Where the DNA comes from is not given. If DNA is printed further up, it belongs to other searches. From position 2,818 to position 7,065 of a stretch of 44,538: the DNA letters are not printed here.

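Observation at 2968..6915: Giant secreted protein with about 430 consecutive (Ala-X) dipeptides in a single unbroken register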

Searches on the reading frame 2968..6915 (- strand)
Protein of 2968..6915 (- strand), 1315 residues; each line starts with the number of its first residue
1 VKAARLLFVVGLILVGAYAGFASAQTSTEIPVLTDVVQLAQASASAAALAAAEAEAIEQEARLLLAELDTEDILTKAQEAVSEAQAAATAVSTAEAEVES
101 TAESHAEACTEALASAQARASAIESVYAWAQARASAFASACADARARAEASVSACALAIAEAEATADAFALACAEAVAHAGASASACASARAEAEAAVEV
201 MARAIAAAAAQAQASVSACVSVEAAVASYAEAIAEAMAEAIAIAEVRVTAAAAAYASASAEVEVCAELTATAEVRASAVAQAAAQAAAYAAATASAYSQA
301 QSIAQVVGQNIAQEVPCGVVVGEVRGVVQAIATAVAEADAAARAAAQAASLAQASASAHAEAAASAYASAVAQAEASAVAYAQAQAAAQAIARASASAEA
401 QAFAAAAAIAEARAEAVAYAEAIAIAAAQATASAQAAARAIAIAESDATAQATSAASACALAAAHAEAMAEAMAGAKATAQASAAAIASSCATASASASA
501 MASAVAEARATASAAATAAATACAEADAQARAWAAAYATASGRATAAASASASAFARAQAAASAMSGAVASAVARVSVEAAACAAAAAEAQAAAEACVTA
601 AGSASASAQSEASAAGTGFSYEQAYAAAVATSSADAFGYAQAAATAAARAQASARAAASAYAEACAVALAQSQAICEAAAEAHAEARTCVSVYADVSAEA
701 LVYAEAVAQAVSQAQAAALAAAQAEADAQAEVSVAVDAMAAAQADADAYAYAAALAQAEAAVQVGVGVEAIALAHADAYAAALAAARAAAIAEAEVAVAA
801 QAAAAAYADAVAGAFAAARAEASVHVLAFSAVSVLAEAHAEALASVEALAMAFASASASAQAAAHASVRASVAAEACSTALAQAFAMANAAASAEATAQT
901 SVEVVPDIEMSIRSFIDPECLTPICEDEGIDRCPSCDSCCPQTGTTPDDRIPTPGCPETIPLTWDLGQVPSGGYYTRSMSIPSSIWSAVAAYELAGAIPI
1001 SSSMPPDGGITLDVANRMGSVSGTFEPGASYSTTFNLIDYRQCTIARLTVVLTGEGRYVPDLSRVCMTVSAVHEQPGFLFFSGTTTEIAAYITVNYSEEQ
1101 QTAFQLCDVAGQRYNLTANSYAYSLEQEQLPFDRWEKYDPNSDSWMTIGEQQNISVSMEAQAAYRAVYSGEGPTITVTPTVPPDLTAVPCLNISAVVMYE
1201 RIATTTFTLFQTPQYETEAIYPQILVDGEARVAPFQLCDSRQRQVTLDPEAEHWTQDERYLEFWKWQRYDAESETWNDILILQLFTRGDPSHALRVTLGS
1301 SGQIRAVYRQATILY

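Call 5: search_protein_families(library=pfam, proteins=[window:2968-6915:-], max_evalue=1)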
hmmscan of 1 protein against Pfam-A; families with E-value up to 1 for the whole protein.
window:2968-6915:- (1315 aa): 1 family
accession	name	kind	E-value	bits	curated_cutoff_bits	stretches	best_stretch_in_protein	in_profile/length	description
PF13964.12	Kelch_6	-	0.62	10.6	25.3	0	1131-1149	26-44/50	Kelch motif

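Call 12: find_encoding_contigs(protein=window:2968-6915:-, flank=10000, max_places=6)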
Protein window:2968-6915:- (1315 aa): no gene with exactly this product is on record in the collection.

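Call 72: search_protein_families(library=ncbifam, proteins=[window:2968-6915:-], max_evalue=0.01)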
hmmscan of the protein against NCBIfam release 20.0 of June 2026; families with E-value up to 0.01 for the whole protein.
window:2968-6915:- (1315 aa): 0 families
